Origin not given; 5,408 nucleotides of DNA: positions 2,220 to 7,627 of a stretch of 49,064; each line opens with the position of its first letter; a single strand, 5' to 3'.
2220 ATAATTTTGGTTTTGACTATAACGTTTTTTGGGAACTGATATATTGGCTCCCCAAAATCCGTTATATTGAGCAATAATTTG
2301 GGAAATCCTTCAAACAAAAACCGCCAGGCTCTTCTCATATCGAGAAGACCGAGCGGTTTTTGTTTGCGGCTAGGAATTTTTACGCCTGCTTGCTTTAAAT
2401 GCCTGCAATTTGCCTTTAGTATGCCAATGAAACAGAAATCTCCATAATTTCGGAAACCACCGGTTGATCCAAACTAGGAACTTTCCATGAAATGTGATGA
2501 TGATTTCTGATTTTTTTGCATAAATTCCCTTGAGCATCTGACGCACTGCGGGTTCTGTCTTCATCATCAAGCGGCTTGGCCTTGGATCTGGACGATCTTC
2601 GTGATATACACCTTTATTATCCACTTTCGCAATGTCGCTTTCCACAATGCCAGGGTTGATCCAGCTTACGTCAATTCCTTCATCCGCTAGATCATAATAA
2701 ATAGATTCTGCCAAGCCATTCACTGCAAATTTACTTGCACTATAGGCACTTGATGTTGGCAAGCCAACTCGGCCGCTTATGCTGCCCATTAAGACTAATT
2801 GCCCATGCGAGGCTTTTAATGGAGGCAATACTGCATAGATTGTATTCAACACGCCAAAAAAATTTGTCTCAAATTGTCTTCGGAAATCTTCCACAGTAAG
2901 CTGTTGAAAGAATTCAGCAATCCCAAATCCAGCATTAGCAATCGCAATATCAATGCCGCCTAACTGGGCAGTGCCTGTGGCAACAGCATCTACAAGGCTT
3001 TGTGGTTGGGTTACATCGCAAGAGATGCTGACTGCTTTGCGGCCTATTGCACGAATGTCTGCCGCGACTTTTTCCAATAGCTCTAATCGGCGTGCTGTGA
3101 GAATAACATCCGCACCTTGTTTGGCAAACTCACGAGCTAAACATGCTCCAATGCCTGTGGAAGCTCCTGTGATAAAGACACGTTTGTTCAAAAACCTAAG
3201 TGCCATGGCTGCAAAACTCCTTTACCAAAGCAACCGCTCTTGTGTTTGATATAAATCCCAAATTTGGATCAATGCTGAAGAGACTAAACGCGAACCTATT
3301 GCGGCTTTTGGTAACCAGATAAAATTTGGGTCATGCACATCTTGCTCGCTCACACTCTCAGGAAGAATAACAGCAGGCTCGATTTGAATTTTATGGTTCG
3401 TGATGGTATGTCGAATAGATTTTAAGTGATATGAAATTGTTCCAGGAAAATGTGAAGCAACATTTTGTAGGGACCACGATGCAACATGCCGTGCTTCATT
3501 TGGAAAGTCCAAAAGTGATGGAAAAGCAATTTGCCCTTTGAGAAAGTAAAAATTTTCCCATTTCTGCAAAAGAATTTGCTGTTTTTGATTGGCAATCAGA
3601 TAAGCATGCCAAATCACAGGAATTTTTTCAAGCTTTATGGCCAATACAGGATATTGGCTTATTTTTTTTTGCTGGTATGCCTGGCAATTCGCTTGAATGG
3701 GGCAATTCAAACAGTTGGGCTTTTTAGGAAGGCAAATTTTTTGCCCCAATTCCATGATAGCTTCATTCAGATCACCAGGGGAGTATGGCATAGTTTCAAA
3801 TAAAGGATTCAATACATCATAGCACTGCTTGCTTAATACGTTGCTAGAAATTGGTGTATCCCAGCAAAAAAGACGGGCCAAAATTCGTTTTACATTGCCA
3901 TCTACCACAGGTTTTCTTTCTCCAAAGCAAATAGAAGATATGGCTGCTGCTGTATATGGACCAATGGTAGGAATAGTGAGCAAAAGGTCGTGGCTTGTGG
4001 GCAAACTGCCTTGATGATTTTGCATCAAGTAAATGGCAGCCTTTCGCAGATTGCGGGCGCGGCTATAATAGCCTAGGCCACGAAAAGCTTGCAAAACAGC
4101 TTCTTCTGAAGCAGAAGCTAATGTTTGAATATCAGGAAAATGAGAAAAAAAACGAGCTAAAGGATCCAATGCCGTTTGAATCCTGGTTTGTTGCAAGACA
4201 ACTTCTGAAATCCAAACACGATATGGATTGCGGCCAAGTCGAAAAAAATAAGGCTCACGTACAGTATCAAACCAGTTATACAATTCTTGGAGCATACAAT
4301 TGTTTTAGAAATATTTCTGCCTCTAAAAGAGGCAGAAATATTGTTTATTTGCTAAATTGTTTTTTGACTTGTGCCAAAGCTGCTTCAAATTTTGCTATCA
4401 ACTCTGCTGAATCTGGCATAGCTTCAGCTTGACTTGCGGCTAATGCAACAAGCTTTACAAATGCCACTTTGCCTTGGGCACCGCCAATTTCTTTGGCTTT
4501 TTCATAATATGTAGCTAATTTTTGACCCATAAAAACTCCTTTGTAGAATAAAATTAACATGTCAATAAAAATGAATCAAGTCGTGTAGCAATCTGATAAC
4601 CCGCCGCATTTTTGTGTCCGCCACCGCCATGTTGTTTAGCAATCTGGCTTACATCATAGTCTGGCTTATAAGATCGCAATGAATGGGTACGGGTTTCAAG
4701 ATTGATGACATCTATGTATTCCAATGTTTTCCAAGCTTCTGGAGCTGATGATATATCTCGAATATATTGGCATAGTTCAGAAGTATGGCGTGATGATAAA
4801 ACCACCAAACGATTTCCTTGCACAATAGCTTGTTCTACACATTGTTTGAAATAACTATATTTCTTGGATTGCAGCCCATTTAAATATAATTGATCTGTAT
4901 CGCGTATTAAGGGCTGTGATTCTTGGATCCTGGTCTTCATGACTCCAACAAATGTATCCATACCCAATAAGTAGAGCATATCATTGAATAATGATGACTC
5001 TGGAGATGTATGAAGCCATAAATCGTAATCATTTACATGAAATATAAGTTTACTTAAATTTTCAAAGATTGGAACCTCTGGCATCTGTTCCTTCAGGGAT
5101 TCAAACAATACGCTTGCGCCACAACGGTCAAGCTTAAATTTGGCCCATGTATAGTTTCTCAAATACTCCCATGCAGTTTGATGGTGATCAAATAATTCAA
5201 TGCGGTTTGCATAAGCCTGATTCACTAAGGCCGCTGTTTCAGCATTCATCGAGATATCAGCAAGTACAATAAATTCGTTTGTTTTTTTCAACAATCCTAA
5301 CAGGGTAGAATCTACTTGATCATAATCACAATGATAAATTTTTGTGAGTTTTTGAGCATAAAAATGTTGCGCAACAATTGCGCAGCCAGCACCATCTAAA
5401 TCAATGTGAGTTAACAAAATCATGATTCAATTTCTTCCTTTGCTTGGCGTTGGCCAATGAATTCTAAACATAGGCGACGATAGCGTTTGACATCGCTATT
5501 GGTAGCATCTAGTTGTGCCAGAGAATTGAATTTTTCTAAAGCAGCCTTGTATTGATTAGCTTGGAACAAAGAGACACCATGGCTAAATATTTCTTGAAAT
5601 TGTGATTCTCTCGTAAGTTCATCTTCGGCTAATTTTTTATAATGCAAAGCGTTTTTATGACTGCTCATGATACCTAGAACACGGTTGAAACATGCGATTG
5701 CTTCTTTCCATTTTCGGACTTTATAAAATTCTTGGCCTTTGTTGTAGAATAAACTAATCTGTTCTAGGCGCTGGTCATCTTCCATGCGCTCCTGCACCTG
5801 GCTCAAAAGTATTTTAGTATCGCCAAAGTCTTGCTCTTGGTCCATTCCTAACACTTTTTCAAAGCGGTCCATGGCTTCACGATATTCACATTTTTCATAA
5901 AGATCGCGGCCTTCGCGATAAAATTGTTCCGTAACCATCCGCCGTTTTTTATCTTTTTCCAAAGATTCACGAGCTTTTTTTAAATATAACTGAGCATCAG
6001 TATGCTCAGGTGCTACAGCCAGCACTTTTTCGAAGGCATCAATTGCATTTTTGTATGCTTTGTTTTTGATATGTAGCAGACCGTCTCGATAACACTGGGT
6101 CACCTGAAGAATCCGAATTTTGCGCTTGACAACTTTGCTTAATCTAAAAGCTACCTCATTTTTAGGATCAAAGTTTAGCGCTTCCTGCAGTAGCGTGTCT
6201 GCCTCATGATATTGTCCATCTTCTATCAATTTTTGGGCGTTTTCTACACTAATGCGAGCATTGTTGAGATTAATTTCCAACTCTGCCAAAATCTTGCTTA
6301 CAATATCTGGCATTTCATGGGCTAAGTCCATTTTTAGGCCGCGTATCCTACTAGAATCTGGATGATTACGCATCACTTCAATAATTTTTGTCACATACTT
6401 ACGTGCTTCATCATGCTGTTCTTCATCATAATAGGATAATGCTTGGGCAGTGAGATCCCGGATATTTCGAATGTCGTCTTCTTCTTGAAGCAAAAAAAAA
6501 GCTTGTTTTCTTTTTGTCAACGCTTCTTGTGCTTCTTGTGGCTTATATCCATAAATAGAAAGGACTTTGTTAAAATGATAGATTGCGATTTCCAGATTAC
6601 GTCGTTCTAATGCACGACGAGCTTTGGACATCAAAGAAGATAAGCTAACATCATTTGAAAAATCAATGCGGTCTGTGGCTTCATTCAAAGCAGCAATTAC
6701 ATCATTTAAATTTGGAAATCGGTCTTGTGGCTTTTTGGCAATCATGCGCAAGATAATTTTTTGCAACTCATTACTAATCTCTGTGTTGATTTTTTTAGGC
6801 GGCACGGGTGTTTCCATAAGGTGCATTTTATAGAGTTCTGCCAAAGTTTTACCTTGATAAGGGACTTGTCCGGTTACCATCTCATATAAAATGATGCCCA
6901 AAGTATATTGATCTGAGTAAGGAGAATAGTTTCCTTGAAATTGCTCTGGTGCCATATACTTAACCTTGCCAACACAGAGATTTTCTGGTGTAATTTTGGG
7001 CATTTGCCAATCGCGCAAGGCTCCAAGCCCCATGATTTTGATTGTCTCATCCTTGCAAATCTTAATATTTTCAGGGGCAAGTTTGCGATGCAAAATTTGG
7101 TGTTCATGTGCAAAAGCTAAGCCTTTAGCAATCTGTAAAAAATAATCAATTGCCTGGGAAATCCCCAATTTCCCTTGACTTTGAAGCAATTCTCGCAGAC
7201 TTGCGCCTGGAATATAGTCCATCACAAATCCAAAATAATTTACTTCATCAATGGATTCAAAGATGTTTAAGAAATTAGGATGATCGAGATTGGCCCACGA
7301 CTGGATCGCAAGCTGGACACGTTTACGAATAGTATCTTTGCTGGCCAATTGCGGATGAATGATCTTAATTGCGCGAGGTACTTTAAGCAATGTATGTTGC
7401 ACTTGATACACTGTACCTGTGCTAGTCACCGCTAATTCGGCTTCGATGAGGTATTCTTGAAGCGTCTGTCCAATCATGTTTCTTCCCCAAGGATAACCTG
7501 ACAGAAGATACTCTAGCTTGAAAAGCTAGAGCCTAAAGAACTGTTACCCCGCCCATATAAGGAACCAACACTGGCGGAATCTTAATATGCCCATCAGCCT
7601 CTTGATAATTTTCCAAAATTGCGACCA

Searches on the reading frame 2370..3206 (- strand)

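Call 41: search_protein_families(library=pfam, proteins=[window:2370-3206:-], max_evalue=0.001)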
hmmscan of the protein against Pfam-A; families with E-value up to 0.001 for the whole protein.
window:2370-3206:- (278 aa): 4 families
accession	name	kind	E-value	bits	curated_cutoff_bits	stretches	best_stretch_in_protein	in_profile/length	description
PF00106.31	adh_short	-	3.7e-52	177.1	26.6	1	8-197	1-191/195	short chain dehydrogenase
PF13561.12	adh_short_C2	-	1.1e-35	123.8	27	1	14-194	1-182/236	Enoyl-(Acyl carrier protein) reductase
PF08659.16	KR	-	2.6e-15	57.2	22.6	1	10-168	3-162/180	KR domain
PF01370.27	Epimerase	-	0.00085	19.2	20.9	0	10-76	1-61/240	NAD dependent epimerase/dehydratase family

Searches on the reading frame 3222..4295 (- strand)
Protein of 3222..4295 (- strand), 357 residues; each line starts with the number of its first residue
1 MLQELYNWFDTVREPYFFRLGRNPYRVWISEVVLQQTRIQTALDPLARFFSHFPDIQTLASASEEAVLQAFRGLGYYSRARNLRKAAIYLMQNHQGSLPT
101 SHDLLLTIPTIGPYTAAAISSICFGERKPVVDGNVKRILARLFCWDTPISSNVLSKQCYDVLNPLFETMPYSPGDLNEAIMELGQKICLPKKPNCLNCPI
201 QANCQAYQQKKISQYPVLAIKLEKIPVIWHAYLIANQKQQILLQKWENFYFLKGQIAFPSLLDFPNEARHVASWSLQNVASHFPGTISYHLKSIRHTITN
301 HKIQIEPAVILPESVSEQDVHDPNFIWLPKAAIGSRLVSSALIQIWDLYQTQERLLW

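Call 41: search_protein_families(library=pfam, proteins=[window:3222-4295:-], max_evalue=0.001)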
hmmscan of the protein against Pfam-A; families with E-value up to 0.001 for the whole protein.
window:3222-4295:- (357 aa): 1 family
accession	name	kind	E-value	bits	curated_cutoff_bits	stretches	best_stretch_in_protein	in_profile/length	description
PF00730.31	HhH-GPD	-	5.3e-17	62.6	26.2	1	29-151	1-95/108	HhH-GPD superfamily base excision DNA repair protein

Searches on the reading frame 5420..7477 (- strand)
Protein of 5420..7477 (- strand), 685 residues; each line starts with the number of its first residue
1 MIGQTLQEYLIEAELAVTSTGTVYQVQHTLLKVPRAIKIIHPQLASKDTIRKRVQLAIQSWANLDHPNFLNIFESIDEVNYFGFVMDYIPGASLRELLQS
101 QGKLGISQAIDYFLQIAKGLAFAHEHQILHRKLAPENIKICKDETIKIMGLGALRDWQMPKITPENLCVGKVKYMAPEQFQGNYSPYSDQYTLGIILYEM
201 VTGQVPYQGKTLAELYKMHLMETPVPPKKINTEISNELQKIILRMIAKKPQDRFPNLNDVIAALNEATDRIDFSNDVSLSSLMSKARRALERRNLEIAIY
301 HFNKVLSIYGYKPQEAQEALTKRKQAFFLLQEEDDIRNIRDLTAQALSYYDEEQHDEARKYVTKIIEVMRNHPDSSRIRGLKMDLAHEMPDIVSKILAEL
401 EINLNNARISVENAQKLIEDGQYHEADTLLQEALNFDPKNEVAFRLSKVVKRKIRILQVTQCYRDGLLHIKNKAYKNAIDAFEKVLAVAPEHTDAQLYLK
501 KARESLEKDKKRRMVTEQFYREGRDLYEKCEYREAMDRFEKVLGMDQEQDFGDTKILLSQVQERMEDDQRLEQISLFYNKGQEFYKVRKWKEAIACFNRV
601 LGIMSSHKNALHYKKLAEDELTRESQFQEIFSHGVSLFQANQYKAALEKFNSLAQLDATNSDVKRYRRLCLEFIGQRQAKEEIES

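Call 41: search_protein_families(library=pfam, proteins=[window:5420-7477:-], max_evalue=0.001)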
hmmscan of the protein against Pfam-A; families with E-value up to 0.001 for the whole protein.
window:5420-7477:- (685 aa): 15 families
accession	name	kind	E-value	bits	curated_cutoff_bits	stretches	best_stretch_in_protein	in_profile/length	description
PF00069.31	Pkinase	-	8.8e-39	133.9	31.7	1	19-254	11-252/263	Protein kinase domain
PF07714.23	PK_Tyr_Ser-Thr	-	1.3e-30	107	23.1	1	19-261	11-255/258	Protein tyrosine and serine/threonine kinase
PF07719.23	TPR_2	-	1.6e-18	65.6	27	0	577-601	4-28/34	Tetratricopeptide repeat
PF00515.34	TPR_1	-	1.2e-14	53.8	27.8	2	576-601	3-28/34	Tetratricopeptide repeat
PF14559.12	TPR_19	-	3.6e-11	43.6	25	0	470-501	2-33/68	Tetratricopeptide repeat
PF13424.12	TPR_12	-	8.4e-08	32.7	30.1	0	345-374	9-43/77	Tetratricopeptide repeat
PF13432.12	TPR_16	-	2.1e-07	31.7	32.7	0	467-499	5-37/65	Tetratricopeptide repeat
PF13181.12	TPR_8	-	7.7e-06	26.1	25.7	0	466-492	8-34/34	Tetratricopeptide repeat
PF13428.12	TPR_14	-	1.5e-05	25.6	23.5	0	468-499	10-41/44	Tetratricopeptide repeat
PF10255.15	Paf67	-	3.4e-05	23.5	27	0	572-624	160-211/397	RNA polymerase I-associated factor PAF67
PF12895.13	ANAPC3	-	4.6e-05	24.1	27.2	0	623-660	19-55/82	Anaphase-promoting complex, cyclosome, subunit 3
PF13414.12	TPR_11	-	6.7e-05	22.9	26.8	0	417-441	4-28/42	TPR repeat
PF09613.16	HrpB1_HrpK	-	0.00016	21.8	29.3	0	7-62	7-62/126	Bacterial type III secretion protein (HrpB1_HrpK)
PF14853.12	Fis1_TPR_C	-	0.00022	21.8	25.3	0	421-454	15-48/53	Fis1 C-terminal tetratricopeptide repeat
PF13371.12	TPR_9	-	0.00023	21.6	35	0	466-496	36-66/73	Tetratricopeptide repeat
